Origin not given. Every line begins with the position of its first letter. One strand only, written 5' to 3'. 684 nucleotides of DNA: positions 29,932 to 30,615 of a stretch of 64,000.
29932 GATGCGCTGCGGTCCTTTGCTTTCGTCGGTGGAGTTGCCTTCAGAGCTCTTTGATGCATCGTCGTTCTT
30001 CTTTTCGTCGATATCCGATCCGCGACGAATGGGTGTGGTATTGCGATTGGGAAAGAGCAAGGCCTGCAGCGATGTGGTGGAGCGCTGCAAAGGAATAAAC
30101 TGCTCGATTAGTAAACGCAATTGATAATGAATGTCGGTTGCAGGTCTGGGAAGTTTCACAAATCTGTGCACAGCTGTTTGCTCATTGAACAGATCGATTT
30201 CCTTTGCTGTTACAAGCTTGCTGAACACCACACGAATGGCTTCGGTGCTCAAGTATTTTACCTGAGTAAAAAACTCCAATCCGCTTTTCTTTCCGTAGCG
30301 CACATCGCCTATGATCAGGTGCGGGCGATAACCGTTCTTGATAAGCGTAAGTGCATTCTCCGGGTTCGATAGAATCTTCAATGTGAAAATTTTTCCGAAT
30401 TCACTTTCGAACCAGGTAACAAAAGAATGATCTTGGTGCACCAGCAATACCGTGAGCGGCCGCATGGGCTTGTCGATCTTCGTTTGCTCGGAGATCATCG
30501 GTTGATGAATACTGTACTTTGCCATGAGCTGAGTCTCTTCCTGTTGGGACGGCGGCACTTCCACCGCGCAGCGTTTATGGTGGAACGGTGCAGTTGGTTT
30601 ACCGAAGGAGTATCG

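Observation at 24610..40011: Two paralogous giant T9SS adhesin-like proteins bracket an HD-GYP regulator and a redox/cysteine-desulfurase cluster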

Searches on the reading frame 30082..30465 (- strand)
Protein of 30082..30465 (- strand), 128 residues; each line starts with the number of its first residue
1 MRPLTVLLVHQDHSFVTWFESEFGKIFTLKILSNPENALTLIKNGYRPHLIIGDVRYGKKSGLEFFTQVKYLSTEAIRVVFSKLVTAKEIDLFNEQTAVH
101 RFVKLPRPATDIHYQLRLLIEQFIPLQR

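Call 55: search_solved_structures(query=A4, max_evalue=1, show_alignments=2)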
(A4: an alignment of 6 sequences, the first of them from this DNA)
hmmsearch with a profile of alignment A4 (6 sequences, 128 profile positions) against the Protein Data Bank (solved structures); distinct sequences matched with E-value up to 1: 171 (the best 60 are shown).
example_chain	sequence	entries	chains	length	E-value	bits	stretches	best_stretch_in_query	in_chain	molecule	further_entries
2jk1_A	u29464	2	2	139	1.6e-11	47.8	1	6-126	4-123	HYDROGENASE TRANSCRIPTIONAL REGULATORY PROTEIN HUPR1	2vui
3kcn_A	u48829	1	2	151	8e-11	45.5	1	5-122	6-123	Adenylate cyclase homolog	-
2vuh_B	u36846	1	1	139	1.2e-10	44.9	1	6-126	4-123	HYDROGENASE TRANSCRIPTIONAL REGULATORY PROTEIN HUPR1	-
2rjn_A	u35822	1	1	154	1.7e-08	38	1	2-113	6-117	Response regulator receiver:Metal-dependent phosphohydrolase, HD subdomain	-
12aw_A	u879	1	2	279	3e-08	37.2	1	3-121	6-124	HYBRID TWO-COMPONENT SYSTEM PROTEIN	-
9qih_A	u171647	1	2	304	6.3e-07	32.9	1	3-127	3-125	SenB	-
3hv2_A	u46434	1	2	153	2.8e-06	30.8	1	3-122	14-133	Response regulator/HD domain protein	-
1pey_A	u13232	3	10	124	3.9e-06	30.4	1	5-117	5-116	Sporulation initiation phosphotransferase F | SPORULATION RESPONSE REGULATORY PROTEIN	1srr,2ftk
1f51_E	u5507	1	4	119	5.1e-06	30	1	6-116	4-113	SPORULATION INITIATION PHOSPHOTRANSFERASE F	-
1fsp_A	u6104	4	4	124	7.3e-06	29.5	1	5-117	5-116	STAGE 0 SPORULATION PROTEIN F | SPORULATION RESPONSE REGULATORY PROTEIN | Sporulation initiation phosphotransferase F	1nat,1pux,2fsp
1mvo_A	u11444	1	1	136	7.5e-06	29.4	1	5-119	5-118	PhoP response regulator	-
3q15_C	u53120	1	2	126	7.7e-06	29.4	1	5-117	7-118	Sporulation initiation phosphotransferase F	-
2jvk_A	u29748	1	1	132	1.3e-05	28.7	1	5-117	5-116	Sporulation initiation phosphotransferase F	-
2zay_A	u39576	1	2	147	1.4e-05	28.6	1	47-119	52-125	Response regulator receiver protein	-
2jvi_A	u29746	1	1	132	1.5e-05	28.5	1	5-117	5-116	Sporulation initiation phosphotransferase F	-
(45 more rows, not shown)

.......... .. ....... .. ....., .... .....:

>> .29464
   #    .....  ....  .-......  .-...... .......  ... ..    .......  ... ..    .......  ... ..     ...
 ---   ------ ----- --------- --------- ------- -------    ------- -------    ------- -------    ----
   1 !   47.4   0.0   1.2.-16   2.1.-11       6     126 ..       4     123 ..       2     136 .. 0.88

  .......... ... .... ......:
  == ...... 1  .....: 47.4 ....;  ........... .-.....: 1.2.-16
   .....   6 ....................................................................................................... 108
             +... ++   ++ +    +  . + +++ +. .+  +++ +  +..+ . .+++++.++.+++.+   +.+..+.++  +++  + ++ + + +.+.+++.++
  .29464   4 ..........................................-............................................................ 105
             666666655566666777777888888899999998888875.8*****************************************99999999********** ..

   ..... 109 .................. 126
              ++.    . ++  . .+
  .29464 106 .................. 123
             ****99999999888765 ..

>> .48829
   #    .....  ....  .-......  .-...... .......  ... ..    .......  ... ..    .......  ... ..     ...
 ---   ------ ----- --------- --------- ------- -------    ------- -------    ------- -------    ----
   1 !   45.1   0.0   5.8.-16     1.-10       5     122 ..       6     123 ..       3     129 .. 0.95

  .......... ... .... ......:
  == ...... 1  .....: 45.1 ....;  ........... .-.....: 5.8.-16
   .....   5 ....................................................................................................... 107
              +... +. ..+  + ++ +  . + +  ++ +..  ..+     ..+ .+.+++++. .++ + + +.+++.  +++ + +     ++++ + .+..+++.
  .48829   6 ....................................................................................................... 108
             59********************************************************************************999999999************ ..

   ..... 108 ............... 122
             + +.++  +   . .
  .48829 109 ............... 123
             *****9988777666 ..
